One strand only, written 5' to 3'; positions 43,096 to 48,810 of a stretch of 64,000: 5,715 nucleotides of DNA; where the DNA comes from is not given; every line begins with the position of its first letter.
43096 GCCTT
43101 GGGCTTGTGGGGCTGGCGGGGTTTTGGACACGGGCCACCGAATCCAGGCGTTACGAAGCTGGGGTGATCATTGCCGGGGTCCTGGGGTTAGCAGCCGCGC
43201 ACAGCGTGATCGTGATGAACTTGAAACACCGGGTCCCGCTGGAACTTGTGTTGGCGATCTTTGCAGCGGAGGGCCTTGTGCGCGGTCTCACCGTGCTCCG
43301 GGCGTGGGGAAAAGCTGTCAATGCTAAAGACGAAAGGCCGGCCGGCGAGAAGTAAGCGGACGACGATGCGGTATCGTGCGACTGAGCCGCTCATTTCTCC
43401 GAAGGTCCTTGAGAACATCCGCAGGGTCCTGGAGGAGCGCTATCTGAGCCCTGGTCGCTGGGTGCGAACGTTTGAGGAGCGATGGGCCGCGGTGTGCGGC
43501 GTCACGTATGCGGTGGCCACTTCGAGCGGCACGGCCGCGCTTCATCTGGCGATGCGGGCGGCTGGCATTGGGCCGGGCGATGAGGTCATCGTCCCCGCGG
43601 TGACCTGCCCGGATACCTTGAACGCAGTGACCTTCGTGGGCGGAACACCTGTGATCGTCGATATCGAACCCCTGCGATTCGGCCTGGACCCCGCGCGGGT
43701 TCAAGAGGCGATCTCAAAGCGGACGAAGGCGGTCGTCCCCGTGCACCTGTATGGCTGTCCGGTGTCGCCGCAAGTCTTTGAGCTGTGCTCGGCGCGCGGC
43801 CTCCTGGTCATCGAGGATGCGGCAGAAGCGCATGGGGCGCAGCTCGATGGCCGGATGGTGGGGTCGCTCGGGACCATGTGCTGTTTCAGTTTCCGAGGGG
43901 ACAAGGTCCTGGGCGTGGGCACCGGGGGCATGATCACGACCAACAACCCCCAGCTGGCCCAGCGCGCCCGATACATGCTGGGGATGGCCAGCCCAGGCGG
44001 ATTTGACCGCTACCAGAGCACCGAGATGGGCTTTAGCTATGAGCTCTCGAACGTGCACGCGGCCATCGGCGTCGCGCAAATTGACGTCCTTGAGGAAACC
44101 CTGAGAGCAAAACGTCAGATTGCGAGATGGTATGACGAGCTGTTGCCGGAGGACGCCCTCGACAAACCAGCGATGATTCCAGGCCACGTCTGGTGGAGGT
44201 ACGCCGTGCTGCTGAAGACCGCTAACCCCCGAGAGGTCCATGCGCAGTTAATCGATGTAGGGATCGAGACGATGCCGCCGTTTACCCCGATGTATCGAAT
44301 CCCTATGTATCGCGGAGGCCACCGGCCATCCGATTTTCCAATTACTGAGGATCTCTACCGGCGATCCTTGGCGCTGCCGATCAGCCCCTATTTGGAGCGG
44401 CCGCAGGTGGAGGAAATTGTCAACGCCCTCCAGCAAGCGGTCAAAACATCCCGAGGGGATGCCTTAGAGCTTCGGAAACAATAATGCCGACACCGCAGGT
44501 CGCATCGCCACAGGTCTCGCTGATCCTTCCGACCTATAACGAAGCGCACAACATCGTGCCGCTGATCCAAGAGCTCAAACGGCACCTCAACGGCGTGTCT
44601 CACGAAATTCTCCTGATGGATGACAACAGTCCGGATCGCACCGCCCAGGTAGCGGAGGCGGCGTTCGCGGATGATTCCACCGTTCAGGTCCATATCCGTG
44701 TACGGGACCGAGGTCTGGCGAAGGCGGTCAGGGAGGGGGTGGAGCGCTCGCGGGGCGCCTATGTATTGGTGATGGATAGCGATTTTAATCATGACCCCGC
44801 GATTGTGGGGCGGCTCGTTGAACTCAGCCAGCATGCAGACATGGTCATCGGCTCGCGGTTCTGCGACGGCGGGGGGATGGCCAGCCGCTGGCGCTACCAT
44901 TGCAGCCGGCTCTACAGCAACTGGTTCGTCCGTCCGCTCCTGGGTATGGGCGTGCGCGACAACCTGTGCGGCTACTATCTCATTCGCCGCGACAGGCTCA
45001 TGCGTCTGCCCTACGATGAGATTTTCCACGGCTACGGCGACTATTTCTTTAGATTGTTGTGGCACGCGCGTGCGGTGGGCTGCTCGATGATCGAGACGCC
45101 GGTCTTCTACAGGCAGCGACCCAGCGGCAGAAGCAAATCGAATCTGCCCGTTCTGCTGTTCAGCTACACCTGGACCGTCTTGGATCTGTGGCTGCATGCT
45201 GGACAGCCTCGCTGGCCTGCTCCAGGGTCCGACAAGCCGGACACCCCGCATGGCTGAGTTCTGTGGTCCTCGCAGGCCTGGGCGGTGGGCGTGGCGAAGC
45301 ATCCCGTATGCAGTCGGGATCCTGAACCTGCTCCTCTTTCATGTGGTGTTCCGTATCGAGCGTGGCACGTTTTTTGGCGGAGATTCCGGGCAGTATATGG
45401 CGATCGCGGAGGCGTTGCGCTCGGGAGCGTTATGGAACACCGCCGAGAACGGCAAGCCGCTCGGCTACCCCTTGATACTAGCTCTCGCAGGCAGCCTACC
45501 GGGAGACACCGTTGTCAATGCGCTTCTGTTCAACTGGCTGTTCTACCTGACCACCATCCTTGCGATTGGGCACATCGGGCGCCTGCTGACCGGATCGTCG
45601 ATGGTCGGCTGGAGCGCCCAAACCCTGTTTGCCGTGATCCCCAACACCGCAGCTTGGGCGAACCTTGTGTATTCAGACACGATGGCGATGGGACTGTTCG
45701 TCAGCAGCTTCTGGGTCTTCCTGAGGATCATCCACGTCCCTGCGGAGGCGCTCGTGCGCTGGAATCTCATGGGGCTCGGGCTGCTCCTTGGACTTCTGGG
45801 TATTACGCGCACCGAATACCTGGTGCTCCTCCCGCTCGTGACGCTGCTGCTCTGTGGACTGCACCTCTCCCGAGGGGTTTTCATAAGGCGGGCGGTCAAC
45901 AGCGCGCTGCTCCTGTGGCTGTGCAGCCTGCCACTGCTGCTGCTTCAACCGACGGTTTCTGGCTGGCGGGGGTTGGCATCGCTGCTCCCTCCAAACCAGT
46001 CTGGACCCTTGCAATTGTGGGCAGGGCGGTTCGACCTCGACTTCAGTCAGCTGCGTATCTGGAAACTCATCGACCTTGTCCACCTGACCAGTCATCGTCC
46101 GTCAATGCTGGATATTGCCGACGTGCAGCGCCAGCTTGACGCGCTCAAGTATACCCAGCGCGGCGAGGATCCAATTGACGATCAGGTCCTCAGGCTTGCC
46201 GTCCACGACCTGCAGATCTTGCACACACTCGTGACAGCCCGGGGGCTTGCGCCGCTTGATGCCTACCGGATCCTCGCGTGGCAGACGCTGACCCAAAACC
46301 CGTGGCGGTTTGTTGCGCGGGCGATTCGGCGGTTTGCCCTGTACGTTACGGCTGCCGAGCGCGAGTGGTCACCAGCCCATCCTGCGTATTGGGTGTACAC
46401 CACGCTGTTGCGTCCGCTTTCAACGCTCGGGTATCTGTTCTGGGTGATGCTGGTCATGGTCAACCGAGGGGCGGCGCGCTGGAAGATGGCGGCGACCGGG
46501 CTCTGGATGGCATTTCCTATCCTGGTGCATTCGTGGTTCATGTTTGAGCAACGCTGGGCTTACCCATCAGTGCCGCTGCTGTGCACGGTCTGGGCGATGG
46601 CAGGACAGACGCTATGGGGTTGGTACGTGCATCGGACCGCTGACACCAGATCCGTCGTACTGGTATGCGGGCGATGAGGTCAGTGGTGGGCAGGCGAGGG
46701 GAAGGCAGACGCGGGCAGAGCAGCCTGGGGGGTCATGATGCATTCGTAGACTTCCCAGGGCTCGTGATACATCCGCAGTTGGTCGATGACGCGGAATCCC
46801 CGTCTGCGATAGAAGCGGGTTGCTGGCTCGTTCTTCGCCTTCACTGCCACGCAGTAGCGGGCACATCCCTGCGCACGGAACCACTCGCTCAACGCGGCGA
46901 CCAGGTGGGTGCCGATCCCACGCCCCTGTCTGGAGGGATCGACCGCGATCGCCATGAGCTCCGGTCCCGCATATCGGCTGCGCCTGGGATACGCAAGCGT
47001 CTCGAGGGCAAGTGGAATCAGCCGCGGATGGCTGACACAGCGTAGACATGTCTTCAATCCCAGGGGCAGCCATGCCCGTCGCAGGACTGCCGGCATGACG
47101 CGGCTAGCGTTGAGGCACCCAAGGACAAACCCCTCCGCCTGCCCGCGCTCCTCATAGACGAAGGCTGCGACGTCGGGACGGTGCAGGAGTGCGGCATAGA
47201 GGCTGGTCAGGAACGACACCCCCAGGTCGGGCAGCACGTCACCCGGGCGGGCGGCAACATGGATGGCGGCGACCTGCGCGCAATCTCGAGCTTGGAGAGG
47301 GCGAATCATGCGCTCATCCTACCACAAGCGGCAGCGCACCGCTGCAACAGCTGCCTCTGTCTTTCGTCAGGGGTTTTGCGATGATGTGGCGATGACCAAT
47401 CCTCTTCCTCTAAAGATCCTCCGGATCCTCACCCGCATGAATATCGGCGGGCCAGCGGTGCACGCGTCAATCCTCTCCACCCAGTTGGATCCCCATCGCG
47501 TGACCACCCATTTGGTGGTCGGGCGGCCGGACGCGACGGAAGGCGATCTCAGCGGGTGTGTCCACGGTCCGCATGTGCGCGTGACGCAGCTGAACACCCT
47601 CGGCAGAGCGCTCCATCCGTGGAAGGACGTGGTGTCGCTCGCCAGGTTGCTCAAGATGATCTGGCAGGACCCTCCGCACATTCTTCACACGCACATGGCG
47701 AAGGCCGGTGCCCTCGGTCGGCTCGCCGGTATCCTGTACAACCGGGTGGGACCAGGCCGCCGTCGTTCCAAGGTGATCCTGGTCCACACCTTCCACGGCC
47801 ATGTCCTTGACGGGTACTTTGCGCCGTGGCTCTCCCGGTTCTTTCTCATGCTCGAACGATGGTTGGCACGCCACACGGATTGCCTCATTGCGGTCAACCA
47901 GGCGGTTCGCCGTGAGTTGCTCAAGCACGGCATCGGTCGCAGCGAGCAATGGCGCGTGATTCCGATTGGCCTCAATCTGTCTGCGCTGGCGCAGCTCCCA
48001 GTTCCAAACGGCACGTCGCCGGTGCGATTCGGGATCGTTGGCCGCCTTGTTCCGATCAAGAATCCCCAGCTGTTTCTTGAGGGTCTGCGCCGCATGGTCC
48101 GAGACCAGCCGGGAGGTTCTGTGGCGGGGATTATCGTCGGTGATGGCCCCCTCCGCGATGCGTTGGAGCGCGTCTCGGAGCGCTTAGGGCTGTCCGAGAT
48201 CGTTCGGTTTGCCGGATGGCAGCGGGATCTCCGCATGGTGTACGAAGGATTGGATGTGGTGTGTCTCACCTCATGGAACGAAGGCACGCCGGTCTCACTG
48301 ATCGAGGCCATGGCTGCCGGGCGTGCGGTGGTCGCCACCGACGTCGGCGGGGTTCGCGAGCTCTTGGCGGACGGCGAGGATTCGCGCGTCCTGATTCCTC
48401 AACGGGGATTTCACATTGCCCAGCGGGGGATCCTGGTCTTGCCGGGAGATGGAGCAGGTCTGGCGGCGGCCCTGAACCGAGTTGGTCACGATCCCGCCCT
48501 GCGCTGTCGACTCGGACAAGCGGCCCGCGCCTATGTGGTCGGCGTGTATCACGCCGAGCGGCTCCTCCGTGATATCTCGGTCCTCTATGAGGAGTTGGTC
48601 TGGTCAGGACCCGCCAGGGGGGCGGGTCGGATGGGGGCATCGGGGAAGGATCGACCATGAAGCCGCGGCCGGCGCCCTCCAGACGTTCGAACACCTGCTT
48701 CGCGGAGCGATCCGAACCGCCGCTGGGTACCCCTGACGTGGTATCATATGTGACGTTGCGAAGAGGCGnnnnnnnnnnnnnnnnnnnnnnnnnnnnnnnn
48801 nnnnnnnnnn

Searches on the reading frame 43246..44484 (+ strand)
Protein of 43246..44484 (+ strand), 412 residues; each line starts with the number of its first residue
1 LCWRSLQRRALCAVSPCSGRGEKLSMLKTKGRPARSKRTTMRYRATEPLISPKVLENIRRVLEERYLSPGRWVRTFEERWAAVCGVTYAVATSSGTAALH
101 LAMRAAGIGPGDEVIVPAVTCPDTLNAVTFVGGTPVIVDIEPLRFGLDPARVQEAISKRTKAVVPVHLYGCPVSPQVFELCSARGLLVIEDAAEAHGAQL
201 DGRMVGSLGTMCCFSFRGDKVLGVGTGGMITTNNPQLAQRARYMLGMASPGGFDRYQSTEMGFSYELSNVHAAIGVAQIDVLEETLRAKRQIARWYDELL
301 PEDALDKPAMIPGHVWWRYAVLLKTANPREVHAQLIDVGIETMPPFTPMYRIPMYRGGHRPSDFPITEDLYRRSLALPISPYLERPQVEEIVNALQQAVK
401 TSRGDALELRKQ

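Call 28: search_protein_families(library=pfam, proteins=[window:43246-44484:+], max_evalue=0.0001)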
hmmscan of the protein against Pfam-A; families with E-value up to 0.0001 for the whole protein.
window:43246-44484:+ (412 aa): 2 families
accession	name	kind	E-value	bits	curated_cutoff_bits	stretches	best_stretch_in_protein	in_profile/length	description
PF01041.23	DegT_DnrJ_EryC1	-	2.1e-93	313.9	19.8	1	53-396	6-360/360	DegT/DnrJ/EryC1/StrS aminotransferase family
PF01212.27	Beta_elim_lyase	-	2.7e-05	24.1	27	1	71-243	32-222/288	Beta-eliminating lyase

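Call 31: search_protein_families(library=ncbifam, proteins=[window:43246-44484:+], max_evalue=1e-10)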
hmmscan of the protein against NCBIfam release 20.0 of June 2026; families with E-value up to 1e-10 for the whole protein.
window:43246-44484:+ (412 aa): 7 families
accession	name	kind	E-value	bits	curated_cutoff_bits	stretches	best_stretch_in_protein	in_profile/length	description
TIGR04181.1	NHT_00031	hypoth_equivalog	6.4e-76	255.5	420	1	47-380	5-359/359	LegC family aminotransferase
TIGR03588.1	PseC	equivalog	3.3e-67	227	423.5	1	49-398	8-379/380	UDP-4-amino-4,6-dideoxy-N-acetyl-beta-L-altrosamine transaminase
NF008658.2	PRK11658.1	equivalog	1.1e-52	179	631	1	47-400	9-378/379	UDP-4-amino-4-deoxy-L-arabinose aminotransferase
NF008687.0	PRK11706.1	equivalog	9.2e-49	166.2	375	1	48-399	7-374/375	dTDP-4-amino-4,6-dideoxygalactose transaminase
TIGR04427.1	PLP_DesI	equivalog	1.6e-46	159.2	650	1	54-401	34-385/390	dTDP-4-dehydro-6-deoxyglucose aminotransferase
NF011936.0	PRK15407.1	equivalog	3.6e-38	131.4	423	1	64-240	58-243/440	lipopolysaccharide biosynthesis protein RfbH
TIGR02379.1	ECA_wecE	subfamily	2.2e-35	122.1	434.85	1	56-297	15-263/376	dTDP-4-amino-4,6-dideoxy-D-glucose transaminase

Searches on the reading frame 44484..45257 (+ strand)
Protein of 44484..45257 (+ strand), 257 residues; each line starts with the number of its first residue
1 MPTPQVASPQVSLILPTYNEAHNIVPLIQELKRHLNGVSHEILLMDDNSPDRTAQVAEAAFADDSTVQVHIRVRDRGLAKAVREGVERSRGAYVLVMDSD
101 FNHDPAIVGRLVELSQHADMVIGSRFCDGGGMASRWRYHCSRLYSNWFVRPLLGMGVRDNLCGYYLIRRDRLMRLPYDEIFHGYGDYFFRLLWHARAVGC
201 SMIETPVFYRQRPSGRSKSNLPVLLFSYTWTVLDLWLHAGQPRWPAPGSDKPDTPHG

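Call 29: search_protein_families(library=pfam, proteins=[window:44484-45257:+], max_evalue=0.0001)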
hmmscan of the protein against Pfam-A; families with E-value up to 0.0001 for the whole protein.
window:44484-45257:+ (257 aa): 2 families
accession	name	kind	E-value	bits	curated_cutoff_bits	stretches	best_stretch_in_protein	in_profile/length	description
PF00535.33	Glycos_transf_2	-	3.6e-25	89.3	23.3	1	12-147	1-132/168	Glycosyl transferase family 2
PF13641.12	Glyco_tranf_2_3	-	4.9e-05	23.9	27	1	9-130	1-128/230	Glycosyltransferase like family 2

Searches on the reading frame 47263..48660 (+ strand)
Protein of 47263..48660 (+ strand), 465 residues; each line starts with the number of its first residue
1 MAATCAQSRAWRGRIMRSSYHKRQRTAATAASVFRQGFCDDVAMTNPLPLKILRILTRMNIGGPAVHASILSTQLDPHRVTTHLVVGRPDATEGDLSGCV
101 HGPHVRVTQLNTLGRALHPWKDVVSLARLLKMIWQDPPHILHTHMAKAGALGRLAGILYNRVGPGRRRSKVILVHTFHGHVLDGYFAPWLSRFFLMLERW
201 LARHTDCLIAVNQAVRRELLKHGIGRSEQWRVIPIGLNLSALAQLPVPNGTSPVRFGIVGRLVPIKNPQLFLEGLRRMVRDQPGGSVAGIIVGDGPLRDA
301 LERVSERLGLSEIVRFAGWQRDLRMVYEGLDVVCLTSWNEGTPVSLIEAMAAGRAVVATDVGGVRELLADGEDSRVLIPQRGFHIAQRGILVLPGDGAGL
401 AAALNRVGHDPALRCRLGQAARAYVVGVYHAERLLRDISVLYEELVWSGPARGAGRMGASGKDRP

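Call 29: search_protein_families(library=pfam, proteins=[window:47263-48660:+], max_evalue=0.0001)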
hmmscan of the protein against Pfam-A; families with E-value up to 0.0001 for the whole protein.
window:47263-48660:+ (465 aa): 5 families
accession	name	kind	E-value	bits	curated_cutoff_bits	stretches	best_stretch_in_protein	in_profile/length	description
PF13692.12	Glyco_trans_1_4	-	7.1e-29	101.3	27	1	255-407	3-139/142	Glycosyl transferases group 1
PF00534.26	Glycos_transf_1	-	1.5e-25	90.2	26.4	1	256-422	18-170/172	Glycosyl transferases group 1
PF13579.12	Glyco_trans_4_4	-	2.8e-23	83.4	29.7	1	62-236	1-158/158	Glycosyl transferase 4-like domain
PF13439.12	Glyco_transf_4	-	1.4e-18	67.9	28.5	1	61-240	1-169/170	Glycosyltransferase Family 4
PF20706.3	GT4-conflict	-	2.3e-05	24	26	1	197-371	139-323/385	Family 4 Glycosyltransferase in conflict systems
